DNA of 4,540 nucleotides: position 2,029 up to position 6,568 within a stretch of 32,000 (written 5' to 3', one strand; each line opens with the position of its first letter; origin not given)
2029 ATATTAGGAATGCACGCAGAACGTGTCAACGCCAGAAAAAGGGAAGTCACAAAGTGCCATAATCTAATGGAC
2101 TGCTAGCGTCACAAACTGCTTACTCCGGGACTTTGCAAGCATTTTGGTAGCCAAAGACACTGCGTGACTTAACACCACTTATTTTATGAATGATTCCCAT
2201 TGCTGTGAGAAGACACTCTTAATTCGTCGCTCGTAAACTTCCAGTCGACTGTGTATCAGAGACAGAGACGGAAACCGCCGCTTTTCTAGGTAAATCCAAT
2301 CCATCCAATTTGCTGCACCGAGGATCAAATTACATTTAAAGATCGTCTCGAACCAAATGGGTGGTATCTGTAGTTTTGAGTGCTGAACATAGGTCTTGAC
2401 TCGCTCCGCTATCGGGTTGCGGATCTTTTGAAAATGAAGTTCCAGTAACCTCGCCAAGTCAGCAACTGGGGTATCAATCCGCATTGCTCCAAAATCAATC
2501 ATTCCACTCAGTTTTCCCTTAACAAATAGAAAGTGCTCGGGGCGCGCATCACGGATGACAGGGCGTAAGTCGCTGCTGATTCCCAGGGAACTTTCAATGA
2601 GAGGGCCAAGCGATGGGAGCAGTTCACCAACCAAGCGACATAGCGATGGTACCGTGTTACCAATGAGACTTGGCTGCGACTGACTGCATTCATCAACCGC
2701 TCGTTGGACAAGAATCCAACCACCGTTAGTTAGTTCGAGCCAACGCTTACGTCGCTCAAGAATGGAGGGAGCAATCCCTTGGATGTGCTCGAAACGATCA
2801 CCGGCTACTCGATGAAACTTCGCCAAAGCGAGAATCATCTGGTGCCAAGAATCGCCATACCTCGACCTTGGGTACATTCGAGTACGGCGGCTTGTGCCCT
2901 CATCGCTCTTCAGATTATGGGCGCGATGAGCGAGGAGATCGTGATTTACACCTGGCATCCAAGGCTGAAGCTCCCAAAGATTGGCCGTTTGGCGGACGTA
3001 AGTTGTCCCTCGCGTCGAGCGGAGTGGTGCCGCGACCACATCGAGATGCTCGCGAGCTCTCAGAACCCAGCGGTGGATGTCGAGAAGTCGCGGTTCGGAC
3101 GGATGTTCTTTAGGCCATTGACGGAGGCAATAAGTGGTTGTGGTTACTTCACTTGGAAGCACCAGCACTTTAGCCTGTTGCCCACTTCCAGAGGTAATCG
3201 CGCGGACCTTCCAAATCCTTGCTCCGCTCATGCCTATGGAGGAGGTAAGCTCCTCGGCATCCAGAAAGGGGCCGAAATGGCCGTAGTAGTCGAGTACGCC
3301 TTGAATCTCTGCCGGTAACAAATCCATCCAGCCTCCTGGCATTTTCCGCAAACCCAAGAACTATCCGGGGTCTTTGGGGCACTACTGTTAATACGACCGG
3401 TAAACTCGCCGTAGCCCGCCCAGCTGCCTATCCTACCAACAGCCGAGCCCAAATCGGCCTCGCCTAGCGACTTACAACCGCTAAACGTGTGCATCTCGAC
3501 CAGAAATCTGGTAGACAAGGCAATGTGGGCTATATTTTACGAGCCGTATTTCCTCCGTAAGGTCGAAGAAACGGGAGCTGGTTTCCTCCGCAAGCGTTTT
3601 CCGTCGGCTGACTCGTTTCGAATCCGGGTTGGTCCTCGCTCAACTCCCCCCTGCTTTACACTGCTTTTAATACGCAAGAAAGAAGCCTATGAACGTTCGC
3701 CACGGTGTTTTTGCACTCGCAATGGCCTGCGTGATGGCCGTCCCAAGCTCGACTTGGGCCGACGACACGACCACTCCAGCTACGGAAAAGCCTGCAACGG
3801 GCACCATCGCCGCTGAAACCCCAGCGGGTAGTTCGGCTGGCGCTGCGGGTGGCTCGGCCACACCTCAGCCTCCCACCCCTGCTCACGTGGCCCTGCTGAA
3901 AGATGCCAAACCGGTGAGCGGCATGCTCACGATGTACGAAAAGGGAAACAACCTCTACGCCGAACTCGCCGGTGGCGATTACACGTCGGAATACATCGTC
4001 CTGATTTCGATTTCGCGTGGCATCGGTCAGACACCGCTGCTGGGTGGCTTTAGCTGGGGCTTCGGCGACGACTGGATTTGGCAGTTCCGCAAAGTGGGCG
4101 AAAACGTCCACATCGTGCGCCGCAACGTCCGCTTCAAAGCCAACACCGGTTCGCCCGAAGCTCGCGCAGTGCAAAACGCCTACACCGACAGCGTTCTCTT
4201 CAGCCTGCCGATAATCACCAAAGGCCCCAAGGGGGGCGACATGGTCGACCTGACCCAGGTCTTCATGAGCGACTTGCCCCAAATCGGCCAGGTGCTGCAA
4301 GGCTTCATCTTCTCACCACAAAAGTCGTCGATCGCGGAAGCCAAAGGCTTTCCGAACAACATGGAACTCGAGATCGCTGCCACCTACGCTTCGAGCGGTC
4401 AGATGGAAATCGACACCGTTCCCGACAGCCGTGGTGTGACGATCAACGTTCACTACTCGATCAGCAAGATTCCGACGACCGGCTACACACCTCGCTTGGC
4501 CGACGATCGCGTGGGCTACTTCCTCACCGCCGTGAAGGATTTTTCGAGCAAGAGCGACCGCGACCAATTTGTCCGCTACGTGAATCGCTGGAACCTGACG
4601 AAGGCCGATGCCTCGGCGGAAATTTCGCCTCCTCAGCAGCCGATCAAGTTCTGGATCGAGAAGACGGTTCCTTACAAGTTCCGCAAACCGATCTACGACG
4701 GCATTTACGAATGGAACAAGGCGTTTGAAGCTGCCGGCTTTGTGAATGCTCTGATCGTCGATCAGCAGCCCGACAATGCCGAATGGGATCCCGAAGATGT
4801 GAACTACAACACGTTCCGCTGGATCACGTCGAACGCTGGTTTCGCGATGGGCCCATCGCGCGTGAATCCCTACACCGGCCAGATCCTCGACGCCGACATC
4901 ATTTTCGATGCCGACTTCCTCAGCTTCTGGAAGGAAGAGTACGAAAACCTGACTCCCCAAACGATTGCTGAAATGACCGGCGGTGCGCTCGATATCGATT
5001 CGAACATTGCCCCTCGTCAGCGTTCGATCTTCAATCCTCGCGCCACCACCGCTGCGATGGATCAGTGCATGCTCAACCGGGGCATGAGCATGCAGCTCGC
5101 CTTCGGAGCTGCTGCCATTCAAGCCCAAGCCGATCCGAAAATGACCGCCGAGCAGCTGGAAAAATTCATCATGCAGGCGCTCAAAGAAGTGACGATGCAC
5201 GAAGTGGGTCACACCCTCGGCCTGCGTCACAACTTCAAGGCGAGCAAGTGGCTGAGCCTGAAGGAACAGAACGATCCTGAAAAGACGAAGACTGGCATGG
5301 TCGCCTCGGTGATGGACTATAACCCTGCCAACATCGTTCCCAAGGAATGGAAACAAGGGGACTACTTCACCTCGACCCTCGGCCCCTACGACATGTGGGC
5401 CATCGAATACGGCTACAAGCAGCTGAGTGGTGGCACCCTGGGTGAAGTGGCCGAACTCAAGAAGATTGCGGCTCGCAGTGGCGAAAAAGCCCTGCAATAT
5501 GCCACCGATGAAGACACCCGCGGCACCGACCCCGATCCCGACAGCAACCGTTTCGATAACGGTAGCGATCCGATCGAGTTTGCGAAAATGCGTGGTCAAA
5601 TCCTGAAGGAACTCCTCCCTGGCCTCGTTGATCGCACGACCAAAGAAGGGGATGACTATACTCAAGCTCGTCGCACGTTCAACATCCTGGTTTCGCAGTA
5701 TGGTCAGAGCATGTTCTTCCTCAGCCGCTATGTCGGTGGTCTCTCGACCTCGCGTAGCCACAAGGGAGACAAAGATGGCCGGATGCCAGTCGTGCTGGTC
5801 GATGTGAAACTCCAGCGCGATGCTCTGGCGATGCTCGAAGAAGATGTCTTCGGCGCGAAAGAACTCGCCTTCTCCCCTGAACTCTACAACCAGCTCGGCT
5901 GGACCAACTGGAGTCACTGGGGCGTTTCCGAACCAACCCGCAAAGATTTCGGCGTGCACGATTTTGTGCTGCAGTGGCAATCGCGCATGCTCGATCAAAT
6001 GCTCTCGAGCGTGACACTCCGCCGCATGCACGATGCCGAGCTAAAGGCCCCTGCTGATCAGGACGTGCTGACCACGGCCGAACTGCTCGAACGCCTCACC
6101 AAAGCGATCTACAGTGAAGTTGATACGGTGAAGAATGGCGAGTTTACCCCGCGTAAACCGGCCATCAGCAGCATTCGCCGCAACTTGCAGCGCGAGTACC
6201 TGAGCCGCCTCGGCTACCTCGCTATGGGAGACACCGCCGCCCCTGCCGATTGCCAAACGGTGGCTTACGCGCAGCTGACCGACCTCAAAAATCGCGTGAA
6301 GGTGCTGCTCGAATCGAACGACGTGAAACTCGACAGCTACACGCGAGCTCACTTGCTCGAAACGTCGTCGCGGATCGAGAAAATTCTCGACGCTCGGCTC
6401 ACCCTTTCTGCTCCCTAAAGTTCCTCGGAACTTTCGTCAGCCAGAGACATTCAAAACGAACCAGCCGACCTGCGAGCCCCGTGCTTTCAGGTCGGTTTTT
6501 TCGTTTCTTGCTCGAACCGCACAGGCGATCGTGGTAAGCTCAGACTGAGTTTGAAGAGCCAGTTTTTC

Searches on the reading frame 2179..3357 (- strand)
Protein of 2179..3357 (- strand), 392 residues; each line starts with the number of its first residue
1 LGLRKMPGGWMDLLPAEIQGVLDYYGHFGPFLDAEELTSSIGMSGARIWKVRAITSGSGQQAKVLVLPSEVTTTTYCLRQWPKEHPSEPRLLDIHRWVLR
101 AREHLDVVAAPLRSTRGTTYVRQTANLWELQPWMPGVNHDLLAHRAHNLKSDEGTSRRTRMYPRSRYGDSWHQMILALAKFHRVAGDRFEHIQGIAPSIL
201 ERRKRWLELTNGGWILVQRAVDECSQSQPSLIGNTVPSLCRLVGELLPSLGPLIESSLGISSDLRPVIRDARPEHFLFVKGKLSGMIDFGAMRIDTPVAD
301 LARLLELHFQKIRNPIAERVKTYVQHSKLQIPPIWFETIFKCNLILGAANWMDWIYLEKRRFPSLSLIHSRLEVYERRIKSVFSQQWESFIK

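Call 69: search_protein_families(library=pfam, proteins=[window:2179-3357:-], max_evalue=0.00001)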
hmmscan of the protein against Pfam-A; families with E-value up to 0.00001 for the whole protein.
window:2179-3357:- (392 aa): 1 family
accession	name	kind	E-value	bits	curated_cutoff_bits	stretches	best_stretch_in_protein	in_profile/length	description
PF01636.29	APH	-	8.4e-13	49.1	23.2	1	69-313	19-218/239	Phosphotransferase enzyme family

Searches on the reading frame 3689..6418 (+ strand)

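Call 69: search_protein_families(library=pfam, proteins=[window:3689-6418:+], max_evalue=0.00001)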
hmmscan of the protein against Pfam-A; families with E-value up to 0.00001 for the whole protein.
window:3689-6418:+ (909 aa): 2 families
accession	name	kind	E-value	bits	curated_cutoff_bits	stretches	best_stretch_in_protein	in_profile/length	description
PF16313.11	DUF4953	-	1.9e-80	270.8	24.2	1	488-812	3-314/316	Met-zincin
PF17148.9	DUF5117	-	1.4e-32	113.5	27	1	130-305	8-188/189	Domain of unknown function (DUF5117)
